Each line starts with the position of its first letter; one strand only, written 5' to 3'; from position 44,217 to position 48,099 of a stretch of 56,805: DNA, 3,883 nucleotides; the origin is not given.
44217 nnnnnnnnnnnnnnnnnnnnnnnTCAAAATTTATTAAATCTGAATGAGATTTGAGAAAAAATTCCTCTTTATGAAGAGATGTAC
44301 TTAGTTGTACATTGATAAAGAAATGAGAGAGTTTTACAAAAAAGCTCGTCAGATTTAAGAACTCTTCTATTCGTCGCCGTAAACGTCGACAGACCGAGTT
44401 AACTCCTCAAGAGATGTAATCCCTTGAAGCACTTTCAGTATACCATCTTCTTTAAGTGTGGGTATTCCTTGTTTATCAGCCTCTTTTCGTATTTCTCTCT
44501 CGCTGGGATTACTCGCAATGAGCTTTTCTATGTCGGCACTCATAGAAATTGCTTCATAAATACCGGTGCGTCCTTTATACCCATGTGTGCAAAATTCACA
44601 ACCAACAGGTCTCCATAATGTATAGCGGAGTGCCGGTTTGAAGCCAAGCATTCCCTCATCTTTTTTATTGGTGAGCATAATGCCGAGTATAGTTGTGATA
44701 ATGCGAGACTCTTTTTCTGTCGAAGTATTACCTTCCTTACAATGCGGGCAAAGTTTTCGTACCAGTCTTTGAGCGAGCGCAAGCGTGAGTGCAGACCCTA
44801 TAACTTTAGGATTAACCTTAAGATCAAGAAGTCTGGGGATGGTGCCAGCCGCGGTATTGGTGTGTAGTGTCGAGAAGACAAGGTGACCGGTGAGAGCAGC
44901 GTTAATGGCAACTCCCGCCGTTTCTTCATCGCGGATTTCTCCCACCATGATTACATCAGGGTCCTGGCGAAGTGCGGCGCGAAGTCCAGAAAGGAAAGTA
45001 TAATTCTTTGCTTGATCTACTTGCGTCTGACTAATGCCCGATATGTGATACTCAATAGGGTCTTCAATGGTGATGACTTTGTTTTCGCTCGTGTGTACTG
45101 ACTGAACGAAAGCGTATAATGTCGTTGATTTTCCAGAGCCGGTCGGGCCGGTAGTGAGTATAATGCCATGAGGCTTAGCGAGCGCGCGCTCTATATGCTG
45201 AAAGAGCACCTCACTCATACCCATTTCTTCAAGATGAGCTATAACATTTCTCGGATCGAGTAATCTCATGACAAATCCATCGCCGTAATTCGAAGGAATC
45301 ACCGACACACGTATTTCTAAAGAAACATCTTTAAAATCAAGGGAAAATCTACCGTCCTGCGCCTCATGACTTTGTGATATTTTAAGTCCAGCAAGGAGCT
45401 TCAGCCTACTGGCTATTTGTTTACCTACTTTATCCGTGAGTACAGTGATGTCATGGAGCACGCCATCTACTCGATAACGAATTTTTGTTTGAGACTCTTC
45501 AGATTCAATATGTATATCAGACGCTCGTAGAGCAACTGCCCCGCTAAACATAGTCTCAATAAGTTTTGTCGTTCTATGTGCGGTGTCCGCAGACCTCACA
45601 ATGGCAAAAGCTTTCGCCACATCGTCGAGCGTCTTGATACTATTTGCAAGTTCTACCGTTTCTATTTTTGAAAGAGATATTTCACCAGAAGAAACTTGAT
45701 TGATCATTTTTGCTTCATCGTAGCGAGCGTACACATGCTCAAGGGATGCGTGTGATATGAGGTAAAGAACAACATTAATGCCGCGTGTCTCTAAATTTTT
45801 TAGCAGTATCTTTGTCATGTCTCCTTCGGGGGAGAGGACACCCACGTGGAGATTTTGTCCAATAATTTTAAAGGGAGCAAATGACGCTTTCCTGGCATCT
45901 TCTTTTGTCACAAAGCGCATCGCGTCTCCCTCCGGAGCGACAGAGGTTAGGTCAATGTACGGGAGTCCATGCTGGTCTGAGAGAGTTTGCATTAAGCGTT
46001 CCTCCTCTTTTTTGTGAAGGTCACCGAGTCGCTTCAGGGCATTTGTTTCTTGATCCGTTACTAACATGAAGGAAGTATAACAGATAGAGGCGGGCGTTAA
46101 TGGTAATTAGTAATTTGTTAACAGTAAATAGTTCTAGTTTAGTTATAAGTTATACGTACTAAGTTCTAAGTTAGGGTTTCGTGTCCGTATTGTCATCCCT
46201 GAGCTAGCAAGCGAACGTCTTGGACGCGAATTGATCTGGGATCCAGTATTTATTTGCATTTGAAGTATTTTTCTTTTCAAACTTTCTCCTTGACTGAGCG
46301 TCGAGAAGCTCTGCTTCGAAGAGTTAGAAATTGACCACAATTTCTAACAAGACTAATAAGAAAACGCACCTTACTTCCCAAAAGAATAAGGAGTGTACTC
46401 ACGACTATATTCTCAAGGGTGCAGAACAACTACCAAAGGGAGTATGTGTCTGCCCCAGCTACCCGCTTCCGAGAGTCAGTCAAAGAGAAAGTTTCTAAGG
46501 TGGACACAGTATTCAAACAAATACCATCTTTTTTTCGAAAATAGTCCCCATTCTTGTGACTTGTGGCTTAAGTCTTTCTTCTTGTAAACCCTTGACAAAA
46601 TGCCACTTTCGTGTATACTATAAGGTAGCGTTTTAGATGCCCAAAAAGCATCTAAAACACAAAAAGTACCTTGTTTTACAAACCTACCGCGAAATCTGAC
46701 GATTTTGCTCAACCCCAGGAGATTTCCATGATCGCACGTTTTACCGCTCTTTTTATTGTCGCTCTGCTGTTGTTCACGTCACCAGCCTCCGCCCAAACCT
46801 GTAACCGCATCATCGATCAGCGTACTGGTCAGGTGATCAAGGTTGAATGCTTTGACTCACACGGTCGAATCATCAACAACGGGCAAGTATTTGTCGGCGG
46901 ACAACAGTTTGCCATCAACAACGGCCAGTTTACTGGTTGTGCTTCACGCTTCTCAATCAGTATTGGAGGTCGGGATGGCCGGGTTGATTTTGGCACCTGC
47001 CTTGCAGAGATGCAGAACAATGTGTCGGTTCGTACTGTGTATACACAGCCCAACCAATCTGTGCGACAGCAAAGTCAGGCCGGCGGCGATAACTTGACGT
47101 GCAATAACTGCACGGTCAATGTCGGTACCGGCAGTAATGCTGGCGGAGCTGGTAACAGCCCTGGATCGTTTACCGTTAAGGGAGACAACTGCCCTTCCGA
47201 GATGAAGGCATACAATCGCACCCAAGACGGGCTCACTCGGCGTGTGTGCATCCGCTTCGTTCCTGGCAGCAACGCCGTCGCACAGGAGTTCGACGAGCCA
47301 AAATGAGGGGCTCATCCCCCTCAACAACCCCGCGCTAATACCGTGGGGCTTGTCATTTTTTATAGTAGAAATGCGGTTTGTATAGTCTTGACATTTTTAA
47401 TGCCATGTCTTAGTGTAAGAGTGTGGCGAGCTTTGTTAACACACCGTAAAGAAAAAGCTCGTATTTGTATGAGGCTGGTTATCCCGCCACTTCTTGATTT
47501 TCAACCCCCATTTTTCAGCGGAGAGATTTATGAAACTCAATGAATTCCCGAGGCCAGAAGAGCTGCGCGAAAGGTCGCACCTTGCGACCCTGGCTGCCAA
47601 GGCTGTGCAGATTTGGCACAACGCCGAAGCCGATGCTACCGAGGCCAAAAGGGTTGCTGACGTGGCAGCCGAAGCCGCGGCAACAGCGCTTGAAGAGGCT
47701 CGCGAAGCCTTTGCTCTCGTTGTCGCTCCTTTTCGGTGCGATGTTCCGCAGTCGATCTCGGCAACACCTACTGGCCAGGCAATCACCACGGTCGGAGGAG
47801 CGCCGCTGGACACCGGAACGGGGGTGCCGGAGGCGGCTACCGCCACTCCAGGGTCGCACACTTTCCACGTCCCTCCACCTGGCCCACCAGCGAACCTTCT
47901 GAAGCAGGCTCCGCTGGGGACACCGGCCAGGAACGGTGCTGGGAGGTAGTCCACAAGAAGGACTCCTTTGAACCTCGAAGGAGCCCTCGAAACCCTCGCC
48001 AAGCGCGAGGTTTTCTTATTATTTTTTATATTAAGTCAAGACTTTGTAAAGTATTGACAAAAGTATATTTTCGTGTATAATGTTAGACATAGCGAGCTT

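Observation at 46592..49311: Run of three GC-rich, individually promoted and terminated cassettes encoding secreted or Ala/Pro-rich proteins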

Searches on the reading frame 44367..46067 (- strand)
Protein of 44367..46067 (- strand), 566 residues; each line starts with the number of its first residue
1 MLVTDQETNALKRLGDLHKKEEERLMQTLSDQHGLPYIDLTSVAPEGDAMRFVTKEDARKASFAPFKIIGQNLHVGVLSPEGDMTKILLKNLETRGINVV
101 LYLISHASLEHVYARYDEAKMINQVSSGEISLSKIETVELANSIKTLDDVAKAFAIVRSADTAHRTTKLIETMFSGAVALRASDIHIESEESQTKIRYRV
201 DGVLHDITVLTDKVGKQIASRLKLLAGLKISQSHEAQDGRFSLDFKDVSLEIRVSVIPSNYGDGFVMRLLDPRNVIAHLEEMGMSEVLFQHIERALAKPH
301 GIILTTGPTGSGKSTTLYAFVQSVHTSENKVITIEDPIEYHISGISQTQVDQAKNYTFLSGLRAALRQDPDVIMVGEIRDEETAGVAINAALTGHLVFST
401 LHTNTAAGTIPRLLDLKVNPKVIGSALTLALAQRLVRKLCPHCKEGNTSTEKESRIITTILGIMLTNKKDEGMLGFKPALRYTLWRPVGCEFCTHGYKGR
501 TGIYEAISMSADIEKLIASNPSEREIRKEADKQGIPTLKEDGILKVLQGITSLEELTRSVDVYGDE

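Call 9: search_protein_families(library=pfam, proteins=[window:44367-46067:-], max_evalue=0.01)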
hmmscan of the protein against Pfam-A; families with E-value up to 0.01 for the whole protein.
window:44367-46067:- (566 aa): 10 families
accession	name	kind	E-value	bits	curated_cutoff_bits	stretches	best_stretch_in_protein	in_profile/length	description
PF00437.27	T2SSE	-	1.9e-121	405.7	24.9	1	166-558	8-370/370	Type II/IV secretion system protein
PF25199.1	nSTAND_NTPase5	-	3.9e-05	23.9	34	1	288-345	28-87/145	Novel STAND NTPase 5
PF05157.20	MshEN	-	4.7e-05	23.7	23.1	1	33-81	1-49/90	MshEN domain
PF13555.12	AAA_29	-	0.0011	19.1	27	1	289-320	12-42/61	P-loop containing region of AAA domain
PF13604.12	AAA_30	-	0.0015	18.8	27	1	292-332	10-50/191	AAA domain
PF13401.12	AAA_22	-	0.0054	17.5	27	0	300-336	5-41/130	AAA domain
PF13191.12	AAA_16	-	0.0056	17.6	32.6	0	289-348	13-64/167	AAA ATPase domain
PF01580.24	FtsK_SpoIIIE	-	0.0065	16.4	24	0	277-325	21-64/221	FtsK/SpoIIIE family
PF00005.33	ABC_tran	-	0.0075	17.3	25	0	302-340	13-51/137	ABC transporter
PF01637.24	ATPase_2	-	0.0083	16.4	33.2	0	292-355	11-75/225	ATPase domain predominantly from Archaea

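Call 20: find_related_loci(query=window:44367-46067:-, collection=genome_contigs, flank=10000)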
Query window:44367-46067:- (566 aa) in genome_contigs; peptide patterns used: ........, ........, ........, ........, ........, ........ (x = any residue, [..] = any of these).
51 stretches matched a pattern; 6 encode a relative of the query (tblastn E <= 1e-3); 6 distinct loci.
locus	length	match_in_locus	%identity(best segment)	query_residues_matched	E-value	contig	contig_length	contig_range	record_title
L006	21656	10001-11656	48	12-563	8e-174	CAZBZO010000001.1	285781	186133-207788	MAG TPA_asm: uncultured Candidatus Saccharibacteria bacterium isolate SRP219642_co9_82 genome assembly, contig: NODE_9_l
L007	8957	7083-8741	48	1-562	5e-173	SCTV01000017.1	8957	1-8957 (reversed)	MAG: Patescibacteria group bacterium isolate FW305_bin.8 FW305_bin.8-7231, whole genome shotgun sequence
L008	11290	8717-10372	47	7-565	2e-172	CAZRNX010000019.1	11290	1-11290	MAG TPA_asm: uncultured Candidatus Saccharibacteria bacterium isolate SRP124282_co8_23 genome assembly, contig: NODE_101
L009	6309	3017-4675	48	12-563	4e-166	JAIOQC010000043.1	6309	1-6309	MAG: Candidatus Nomurabacteria bacterium isolate LakeFargette_0920_ALND_MAG_36_7 LacPavin_0920_ALND_scaffold_390544, who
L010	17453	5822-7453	45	12-562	3e-161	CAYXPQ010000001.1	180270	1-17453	MAG TPA_asm: uncultured Candidatus Saccharibacteria bacterium isolate SRP300315_co1_73 genome assembly, contig: NODE_29_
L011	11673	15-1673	47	1-562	6e-171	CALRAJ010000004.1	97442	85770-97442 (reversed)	MAG: Candidatus Taylorbacteria bacterium isolate CH-Oct18-75 genome assembly, contig: CH-Oct18-C144, whole genome shotgu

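Call 107: find_encoding_contigs(protein=window:44367-46067:-, flank=3000, max_places=10)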
Protein window:44367-46067:- (566 aa): 8 contigs read that carry it; 4 places shown.
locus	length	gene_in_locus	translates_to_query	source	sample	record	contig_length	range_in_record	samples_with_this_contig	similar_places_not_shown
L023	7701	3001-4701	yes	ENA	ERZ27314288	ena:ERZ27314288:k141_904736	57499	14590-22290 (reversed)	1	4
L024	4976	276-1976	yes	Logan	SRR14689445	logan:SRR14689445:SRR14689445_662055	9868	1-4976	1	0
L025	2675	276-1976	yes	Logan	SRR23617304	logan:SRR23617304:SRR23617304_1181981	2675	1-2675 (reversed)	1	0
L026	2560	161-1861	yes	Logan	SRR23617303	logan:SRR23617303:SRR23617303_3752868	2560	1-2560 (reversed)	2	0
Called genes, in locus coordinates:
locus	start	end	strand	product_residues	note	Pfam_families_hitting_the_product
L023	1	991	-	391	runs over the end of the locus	-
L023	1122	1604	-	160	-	-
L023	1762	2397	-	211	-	-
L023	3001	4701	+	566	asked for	PF00437:T2SSE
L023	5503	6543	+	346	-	PF06068:TIP49 (faint), PF01078:Mg_chelatase (faint), PF05496:RuvB_N, PF00004:AAA, PF07728:AAA_5, PF17864:AAA_lid_4, PF05491:WHD_RuvB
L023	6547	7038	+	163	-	PF02075:RuvC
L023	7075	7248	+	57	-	-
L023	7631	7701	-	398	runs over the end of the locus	PF00579:tRNA-synt_1b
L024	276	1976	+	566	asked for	PF00437:T2SSE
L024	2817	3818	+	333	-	PF06068:TIP49 (faint), PF01078:Mg_chelatase (faint), PF05496:RuvB_N, PF00004:AAA, PF07728:AAA_5, PF17864:AAA_lid_4, PF05491:WHD_RuvB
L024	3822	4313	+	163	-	PF02075:RuvC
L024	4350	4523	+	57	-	-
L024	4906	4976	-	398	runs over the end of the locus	PF00579:tRNA-synt_1b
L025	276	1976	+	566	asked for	PF00437:T2SSE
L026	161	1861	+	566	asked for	PF00437:T2SSE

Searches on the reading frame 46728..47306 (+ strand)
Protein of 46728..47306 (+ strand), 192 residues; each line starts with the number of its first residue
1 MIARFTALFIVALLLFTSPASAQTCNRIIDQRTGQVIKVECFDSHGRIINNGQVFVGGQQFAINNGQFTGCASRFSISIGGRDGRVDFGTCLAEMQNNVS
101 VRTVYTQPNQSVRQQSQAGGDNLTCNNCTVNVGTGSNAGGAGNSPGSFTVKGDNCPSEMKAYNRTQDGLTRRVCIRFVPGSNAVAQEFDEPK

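Call 9: search_protein_families(library=pfam, proteins=[window:46728-47306:+], max_evalue=0.01)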
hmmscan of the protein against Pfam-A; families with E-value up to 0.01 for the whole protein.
window:46728-47306:+ (192 aa): 0 families

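Call 26: search_protein_families(library=ncbifam, proteins=[window:46728-47306:+], max_evalue=0.1)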
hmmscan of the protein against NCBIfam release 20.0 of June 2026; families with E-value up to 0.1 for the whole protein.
window:46728-47306:+ (192 aa): 0 families

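Call 28: find_homologous_proteins(query=window:46728-47306:+, max_evalue=0.01)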
Query window:46728-47306:+ (192 aa): 2 proteins with E <= 0.01 among 114 candidates.
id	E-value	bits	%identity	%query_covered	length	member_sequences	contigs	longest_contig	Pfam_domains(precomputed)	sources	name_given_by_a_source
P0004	4.3e-123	426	100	100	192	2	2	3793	-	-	-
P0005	2.9e-71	257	65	99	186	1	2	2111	-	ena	-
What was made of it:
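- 46728..47306 (+): Gene A: 192 aa, Sec signal peptide, 8 Cys, rich in Gly, Asn and Gln; secreted protein. The searches found two clusters in 5.8e9 proteins: A's own and P0005 (BLASTP 65% identical, call 28).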

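Call 45: predict_structure(alignment_id=A4)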
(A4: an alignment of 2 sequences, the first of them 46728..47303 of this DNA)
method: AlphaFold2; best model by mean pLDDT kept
length: 192 residues; sequences in the alignment: 2
mean_pLDDT: 43.6   pTM: 0.29
mean pLDDT of the five models: 43.6, 42.8, 42.7, 40.5, 40.3
residues with pLDDT >= 90: 0; 70-90: 13; 50-70: 63; < 50: 116
segments of 3 or more residues with pLDDT < 50: 14-22, 26-38, 55-59, 69-152
pLDDT, mean of each block of 10 residues (from residue 1): 54 44 46 43 56 51 48 27 30 35 26 23 27 27 29 59 64 71 67 52
secondary structure, 60 per line:
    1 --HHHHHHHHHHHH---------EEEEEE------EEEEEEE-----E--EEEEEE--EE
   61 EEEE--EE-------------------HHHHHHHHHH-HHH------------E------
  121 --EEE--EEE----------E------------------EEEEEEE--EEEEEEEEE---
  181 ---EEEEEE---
elements in order: H3-14 E24-29 E36-42 E51-56 E59-64 H88-97 E123-125 E128-130 E160-166 E169-177 E184-189
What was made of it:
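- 46728..47306 (+): AF2 model is unusable (pLDDT 44, call 45).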

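Call 70: search_protein_families(library=phrogs, proteins=[window:46728-47303:+], max_evalue=0.01)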
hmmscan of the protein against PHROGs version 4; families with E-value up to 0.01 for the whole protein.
window:46728-47303:+ (192 aa): 0 families

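Call 96: find_encoding_contigs(protein=P0005, flank=10000, max_places=4)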
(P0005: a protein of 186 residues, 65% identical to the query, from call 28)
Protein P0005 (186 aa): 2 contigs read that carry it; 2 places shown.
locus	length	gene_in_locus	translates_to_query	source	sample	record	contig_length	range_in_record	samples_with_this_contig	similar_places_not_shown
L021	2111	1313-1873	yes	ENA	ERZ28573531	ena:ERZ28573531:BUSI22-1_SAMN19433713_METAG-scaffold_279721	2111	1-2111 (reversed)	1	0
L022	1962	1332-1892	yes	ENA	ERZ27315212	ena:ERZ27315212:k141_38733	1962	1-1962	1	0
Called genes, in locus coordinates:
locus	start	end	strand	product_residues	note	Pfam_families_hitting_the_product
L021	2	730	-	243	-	?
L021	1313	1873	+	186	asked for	-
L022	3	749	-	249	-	?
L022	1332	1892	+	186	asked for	-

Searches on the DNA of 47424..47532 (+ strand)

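Call 90: build_rna_model(alignment_id=A8, structure=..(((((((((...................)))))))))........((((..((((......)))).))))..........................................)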
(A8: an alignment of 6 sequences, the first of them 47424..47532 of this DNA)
Model R1 built from alignment A8 (6 sequences, 114 columns); structure: as given.
model positions 99; base pairs 17; branch points 1; effective number of sequences 2.01; information 0.59 bits per position. Calibrated on 0.2 Mb of random sequence (short: E-values are rough).
structure used (alignment columns):
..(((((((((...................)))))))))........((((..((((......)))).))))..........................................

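Call 91: search_with_rna_model(model_id=R1, sources=[window, L002, L004, L012, L015, L016, L017, L018, L019, L020, L006, L007, L008, L009, L010, L011], max_evalue=5)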
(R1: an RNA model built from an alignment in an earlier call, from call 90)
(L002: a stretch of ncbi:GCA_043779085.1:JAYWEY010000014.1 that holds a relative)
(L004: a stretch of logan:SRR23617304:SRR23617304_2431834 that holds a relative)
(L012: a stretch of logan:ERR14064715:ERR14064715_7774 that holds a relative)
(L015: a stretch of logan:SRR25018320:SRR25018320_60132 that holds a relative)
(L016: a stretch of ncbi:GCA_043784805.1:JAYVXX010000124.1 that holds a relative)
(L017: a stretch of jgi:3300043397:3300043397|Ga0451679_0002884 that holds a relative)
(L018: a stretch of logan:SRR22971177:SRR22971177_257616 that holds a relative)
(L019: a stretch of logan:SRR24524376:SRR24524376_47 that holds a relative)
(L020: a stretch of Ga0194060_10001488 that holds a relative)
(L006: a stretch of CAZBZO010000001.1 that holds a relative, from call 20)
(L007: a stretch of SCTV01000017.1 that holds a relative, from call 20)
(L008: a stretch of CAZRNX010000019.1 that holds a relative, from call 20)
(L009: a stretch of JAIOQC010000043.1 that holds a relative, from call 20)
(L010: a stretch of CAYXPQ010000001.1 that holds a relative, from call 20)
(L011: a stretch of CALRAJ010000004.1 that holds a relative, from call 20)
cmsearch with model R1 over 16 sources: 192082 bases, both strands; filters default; matches with E-value up to 5: 12.
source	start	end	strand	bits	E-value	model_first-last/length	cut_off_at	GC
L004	1762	1856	+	92.1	3.3e-22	1-99/99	no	0.49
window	48090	48184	+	88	4.5e-21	1-99/99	no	0.46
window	47424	47532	+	84.7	3.6e-20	1-99/99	no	0.43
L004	1096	1204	+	80.4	5.5e-19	1-99/99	no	0.41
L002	4109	4202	+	80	6.9e-19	1-99/99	no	0.41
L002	3346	3441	+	78.2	2.2e-18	1-99/99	no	0.48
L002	4077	4141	-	15.1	0.4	1-99/99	no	0.26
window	56114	56210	-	14.3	0.67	1-99/99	no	0.32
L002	3314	3384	-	12.4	2.2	1-99/99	no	0.37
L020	12086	12209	+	12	2.9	1-99/99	no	0.29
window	1434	1560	+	11.9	3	1-99/99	no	0.39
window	48029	48119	-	11.8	3.3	1-99/99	no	0.3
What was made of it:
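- The B/C leader model finds only its six training sequences in 192 kb (call 91).
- Tried and rejected: There is therefore no shared leader with hfq, 6393 or 16096, nor with distant relatives (call 91).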

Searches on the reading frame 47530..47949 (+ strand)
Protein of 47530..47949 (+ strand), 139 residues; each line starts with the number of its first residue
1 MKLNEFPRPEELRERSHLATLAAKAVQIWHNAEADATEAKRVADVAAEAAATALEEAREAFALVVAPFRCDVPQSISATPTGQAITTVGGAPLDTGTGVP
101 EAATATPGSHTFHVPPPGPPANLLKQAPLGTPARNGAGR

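Call 9: search_protein_families(library=pfam, proteins=[window:47530-47949:+], max_evalue=0.01)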
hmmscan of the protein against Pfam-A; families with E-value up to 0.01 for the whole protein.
window:47530-47949:+ (139 aa): 0 families

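Call 26: search_protein_families(library=ncbifam, proteins=[window:47530-47949:+], max_evalue=0.1)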
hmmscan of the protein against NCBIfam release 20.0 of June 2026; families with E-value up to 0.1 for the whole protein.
window:47530-47949:+ (139 aa): 0 families

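Call 70: search_protein_families(library=phrogs, proteins=[window:47530-47946:+], max_evalue=0.01)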
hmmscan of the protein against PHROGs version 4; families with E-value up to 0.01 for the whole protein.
window:47530-47946:+ (139 aa): 1 family
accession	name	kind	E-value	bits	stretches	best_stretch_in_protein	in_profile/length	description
phrog_27527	-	unknown function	0.0038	18.4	1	24-58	10-46/89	-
